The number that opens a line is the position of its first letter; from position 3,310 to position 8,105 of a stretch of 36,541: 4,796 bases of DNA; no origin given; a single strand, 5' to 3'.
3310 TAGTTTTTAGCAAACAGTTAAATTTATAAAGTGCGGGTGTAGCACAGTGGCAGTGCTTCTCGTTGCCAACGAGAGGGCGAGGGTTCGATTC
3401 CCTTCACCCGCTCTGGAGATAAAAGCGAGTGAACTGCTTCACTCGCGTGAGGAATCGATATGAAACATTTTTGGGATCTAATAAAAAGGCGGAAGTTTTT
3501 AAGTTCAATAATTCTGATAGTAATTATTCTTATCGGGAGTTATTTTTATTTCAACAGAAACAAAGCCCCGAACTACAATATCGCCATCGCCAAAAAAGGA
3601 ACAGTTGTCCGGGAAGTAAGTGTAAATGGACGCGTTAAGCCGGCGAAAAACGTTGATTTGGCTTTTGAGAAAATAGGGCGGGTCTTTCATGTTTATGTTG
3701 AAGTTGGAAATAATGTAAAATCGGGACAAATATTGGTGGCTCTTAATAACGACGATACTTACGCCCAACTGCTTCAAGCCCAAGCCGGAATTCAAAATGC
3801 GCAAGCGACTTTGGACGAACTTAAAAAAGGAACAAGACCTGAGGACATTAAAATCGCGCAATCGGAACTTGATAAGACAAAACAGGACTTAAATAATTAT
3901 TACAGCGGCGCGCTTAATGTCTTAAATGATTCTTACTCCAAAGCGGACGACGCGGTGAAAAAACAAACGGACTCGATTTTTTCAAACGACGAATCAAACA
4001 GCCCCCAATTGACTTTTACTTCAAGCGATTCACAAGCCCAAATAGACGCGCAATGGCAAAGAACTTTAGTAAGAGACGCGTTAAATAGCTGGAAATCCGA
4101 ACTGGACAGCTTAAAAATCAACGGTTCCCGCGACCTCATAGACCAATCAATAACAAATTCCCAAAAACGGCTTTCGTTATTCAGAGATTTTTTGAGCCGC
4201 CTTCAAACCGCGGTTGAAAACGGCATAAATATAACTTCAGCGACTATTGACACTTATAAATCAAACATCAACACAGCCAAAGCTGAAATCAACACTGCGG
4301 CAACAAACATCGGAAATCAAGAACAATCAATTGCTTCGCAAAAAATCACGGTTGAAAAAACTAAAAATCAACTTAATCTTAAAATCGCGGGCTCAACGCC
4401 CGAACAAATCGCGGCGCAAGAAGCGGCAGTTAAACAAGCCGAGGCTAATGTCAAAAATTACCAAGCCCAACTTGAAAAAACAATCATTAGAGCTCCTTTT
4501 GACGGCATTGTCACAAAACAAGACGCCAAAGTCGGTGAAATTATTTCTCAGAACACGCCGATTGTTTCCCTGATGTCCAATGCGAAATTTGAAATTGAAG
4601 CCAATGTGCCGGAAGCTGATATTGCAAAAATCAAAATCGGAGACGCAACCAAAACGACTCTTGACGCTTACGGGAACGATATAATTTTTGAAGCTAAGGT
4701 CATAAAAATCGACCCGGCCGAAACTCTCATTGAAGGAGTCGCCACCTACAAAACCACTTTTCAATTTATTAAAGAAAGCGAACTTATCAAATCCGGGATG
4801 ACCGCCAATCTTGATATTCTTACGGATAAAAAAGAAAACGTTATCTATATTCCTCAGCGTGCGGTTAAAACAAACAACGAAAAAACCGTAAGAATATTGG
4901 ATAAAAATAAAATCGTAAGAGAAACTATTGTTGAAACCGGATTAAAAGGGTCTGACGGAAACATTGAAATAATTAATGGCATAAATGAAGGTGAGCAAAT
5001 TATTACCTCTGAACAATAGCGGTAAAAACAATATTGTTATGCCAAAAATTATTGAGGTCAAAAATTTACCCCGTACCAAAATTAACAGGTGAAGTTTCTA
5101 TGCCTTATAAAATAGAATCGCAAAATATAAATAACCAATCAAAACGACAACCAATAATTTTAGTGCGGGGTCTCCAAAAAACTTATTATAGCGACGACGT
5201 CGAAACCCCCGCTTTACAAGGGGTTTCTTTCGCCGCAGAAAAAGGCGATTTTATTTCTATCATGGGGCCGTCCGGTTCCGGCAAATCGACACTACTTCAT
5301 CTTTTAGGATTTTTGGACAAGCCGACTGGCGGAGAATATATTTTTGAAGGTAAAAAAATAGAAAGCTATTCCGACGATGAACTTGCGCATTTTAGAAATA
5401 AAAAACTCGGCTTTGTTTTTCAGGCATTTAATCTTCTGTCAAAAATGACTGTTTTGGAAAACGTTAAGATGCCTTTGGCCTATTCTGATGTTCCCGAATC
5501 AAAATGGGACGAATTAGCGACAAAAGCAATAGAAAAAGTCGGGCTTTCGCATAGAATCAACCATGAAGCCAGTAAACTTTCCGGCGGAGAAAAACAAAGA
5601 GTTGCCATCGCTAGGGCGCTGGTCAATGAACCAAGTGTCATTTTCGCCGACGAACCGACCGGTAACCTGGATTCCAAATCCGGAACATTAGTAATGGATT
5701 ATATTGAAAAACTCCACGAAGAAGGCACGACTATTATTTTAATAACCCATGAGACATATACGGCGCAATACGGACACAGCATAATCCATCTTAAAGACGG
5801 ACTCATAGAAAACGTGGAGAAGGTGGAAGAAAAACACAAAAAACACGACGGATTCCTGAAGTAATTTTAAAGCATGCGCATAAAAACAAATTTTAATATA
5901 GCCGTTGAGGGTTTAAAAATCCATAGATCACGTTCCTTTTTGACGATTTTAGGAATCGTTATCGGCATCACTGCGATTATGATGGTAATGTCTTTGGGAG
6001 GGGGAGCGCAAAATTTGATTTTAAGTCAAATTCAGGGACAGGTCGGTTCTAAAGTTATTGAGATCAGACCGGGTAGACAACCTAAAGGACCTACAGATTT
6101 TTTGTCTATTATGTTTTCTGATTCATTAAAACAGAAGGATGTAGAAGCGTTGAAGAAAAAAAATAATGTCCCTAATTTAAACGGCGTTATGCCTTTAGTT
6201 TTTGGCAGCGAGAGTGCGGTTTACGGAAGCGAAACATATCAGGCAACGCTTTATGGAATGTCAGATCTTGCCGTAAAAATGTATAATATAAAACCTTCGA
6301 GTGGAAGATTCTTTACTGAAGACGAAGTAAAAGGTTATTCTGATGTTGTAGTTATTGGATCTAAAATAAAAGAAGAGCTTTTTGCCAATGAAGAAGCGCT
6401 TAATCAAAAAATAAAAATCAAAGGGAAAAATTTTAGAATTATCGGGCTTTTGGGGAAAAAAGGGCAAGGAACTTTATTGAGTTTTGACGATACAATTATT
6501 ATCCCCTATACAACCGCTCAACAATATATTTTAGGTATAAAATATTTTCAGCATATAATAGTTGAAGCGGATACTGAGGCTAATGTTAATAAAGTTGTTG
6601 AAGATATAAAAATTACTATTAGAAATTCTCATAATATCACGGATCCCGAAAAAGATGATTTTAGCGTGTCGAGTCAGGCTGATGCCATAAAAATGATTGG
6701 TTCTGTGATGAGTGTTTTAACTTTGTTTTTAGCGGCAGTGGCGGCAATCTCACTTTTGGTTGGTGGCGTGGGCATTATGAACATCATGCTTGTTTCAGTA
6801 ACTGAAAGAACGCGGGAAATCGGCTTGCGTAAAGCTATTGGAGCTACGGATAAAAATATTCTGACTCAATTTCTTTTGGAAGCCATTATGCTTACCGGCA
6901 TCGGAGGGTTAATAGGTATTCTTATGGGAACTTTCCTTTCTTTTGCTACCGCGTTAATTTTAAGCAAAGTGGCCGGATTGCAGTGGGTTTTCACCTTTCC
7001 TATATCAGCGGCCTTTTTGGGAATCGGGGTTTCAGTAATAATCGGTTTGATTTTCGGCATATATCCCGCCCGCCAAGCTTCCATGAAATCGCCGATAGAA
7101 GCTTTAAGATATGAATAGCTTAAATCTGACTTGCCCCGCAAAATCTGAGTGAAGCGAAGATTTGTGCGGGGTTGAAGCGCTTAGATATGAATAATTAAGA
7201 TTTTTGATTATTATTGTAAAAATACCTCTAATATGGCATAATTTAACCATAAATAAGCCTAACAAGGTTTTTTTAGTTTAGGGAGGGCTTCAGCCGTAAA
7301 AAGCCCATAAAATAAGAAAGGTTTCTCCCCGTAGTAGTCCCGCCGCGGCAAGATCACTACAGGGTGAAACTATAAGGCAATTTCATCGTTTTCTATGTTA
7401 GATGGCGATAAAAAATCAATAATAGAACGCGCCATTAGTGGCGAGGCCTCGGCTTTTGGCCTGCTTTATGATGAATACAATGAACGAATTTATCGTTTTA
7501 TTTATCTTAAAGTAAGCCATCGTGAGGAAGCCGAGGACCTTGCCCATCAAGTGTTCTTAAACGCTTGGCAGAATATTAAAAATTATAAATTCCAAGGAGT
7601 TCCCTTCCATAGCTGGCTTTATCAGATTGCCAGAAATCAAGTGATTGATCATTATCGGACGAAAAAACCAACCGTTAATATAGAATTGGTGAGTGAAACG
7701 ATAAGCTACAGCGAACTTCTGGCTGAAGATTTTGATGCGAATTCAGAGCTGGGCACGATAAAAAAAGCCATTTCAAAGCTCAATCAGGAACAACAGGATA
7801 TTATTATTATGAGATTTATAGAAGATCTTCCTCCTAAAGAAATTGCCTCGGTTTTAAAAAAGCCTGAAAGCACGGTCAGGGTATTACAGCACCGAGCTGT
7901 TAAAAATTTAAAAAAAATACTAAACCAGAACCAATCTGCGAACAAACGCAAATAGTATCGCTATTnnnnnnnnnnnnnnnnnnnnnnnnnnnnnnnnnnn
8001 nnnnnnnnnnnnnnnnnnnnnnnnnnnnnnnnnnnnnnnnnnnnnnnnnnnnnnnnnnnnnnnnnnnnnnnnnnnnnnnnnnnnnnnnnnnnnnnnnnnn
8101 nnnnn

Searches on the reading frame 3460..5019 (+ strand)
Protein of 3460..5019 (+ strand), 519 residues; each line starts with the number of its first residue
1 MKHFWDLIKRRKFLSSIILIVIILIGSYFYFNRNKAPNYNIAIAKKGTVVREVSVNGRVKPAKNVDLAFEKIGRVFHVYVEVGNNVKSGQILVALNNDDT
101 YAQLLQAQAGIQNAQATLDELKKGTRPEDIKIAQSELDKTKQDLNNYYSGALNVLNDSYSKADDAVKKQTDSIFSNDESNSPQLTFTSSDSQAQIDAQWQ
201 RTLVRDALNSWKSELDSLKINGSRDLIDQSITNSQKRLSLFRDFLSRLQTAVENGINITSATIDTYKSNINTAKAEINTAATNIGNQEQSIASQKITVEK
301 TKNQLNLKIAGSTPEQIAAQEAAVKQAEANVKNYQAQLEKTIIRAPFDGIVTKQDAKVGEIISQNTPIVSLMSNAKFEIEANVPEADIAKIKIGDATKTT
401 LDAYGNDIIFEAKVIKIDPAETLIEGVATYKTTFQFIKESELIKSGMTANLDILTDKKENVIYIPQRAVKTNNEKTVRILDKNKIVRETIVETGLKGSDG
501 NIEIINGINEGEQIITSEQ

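Call 34: find_encoding_contigs(protein=window:3460-5019:+, flank=6000, max_places=10)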
Protein window:3460-5019:+ (519 aa): no gene with exactly this product is on record in the collection.
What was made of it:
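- Tried and rejected: Exact look-up of the MacA-like protein, to reach the locus from the other side, found nothing on record (call 34).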

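Call 90: search_protein_families(library=pfam, proteins=[window:3460-5019:+], max_evalue=0.001)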
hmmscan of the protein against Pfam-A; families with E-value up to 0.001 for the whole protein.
window:3460-5019:+ (519 aa): 3 families
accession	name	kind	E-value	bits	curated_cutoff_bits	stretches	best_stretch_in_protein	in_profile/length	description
PF13437.12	HlyD_3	-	1.9e-15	58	22.2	1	343-445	2-105/106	HlyD family secretion protein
PF16576.10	HlyD_D23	-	3.2e-12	46.6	30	1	329-420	97-187/214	Barrel-sandwich domain of CusB or HlyD membrane-fusion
PF00364.28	Biotin_lipoyl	-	0.00028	21.1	22.1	0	73-98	15-39/73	Biotin-requiring enzyme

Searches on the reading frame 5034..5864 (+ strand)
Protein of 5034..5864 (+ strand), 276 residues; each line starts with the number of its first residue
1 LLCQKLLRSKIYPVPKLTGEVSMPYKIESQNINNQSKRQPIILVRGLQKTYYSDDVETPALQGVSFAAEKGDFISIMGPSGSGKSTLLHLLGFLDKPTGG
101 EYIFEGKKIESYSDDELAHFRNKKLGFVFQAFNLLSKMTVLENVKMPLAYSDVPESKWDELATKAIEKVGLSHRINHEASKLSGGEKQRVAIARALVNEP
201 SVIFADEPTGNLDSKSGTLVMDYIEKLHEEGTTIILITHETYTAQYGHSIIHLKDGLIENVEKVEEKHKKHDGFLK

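Call 90: search_protein_families(library=pfam, proteins=[window:5034-5864:+], max_evalue=0.001)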
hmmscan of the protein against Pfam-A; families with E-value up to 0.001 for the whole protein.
window:5034-5864:+ (276 aa): 4 families
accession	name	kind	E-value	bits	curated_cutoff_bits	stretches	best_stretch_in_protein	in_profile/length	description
PF00005.33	ABC_tran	-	1.1e-32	113.9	25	1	61-209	1-136/137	ABC transporter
PF02463.25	SMC_N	-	1.3e-06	28.4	40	0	179-252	134-210/220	RecF/RecN/SMC N terminal domain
PF13304.12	AAA_21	-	1.9e-06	28.6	27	0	75-180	3-127/304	AAA domain, putative AbiEii toxin, Type IV TA system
PF13555.12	AAA_29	-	0.00099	19.3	27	0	69-88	20-39/61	P-loop containing region of AAA domain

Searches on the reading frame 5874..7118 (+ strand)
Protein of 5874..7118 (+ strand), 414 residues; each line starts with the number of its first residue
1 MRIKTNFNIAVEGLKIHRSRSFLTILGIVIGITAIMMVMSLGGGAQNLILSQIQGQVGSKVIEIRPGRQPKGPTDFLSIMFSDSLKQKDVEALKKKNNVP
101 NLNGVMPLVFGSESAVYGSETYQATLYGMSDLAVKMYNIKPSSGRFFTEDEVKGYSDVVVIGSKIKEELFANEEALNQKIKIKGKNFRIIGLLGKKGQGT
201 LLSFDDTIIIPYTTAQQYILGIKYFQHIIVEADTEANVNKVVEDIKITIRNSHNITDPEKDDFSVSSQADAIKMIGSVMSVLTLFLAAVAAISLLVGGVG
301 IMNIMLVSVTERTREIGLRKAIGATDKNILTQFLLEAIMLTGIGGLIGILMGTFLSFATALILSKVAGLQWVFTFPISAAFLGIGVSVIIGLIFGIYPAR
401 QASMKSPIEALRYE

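Call 90: search_protein_families(library=pfam, proteins=[window:5874-7118:+], max_evalue=0.001)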
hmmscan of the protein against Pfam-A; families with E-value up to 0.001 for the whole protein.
window:5874-7118:+ (414 aa): 2 families
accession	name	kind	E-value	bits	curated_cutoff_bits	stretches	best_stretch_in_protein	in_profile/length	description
PF12704.14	MacB_PCD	-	1.2e-44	153.5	27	1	21-246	1-205/207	MacB-like periplasmic core domain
PF02687.27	FtsX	-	1e-18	67.9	25.5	1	288-407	2-120/120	FtsX-like permease C-terminal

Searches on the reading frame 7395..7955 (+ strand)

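Call 90: search_protein_families(library=pfam, proteins=[window:7395-7955:+], max_evalue=0.001)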
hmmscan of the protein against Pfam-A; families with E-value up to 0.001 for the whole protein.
window:7395-7955:+ (186 aa): 4 families
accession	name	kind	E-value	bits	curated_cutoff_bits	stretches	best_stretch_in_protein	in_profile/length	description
PF04542.20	Sigma70_r2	-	3e-16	59.4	24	1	24-91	1-69/71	Sigma-70 region 2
PF04545.22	Sigma70_r4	-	1.7e-13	50.3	24.1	1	125-174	1-50/50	Sigma-70, region 4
PF08281.18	Sigma70_r4_2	-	1.2e-12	47.7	25.7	1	122-172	4-54/54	Sigma-70, region 4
PF07638.17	Sigma70_ECF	-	0.00046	20.6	21.1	0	9-162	7-169/185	ECF sigma factor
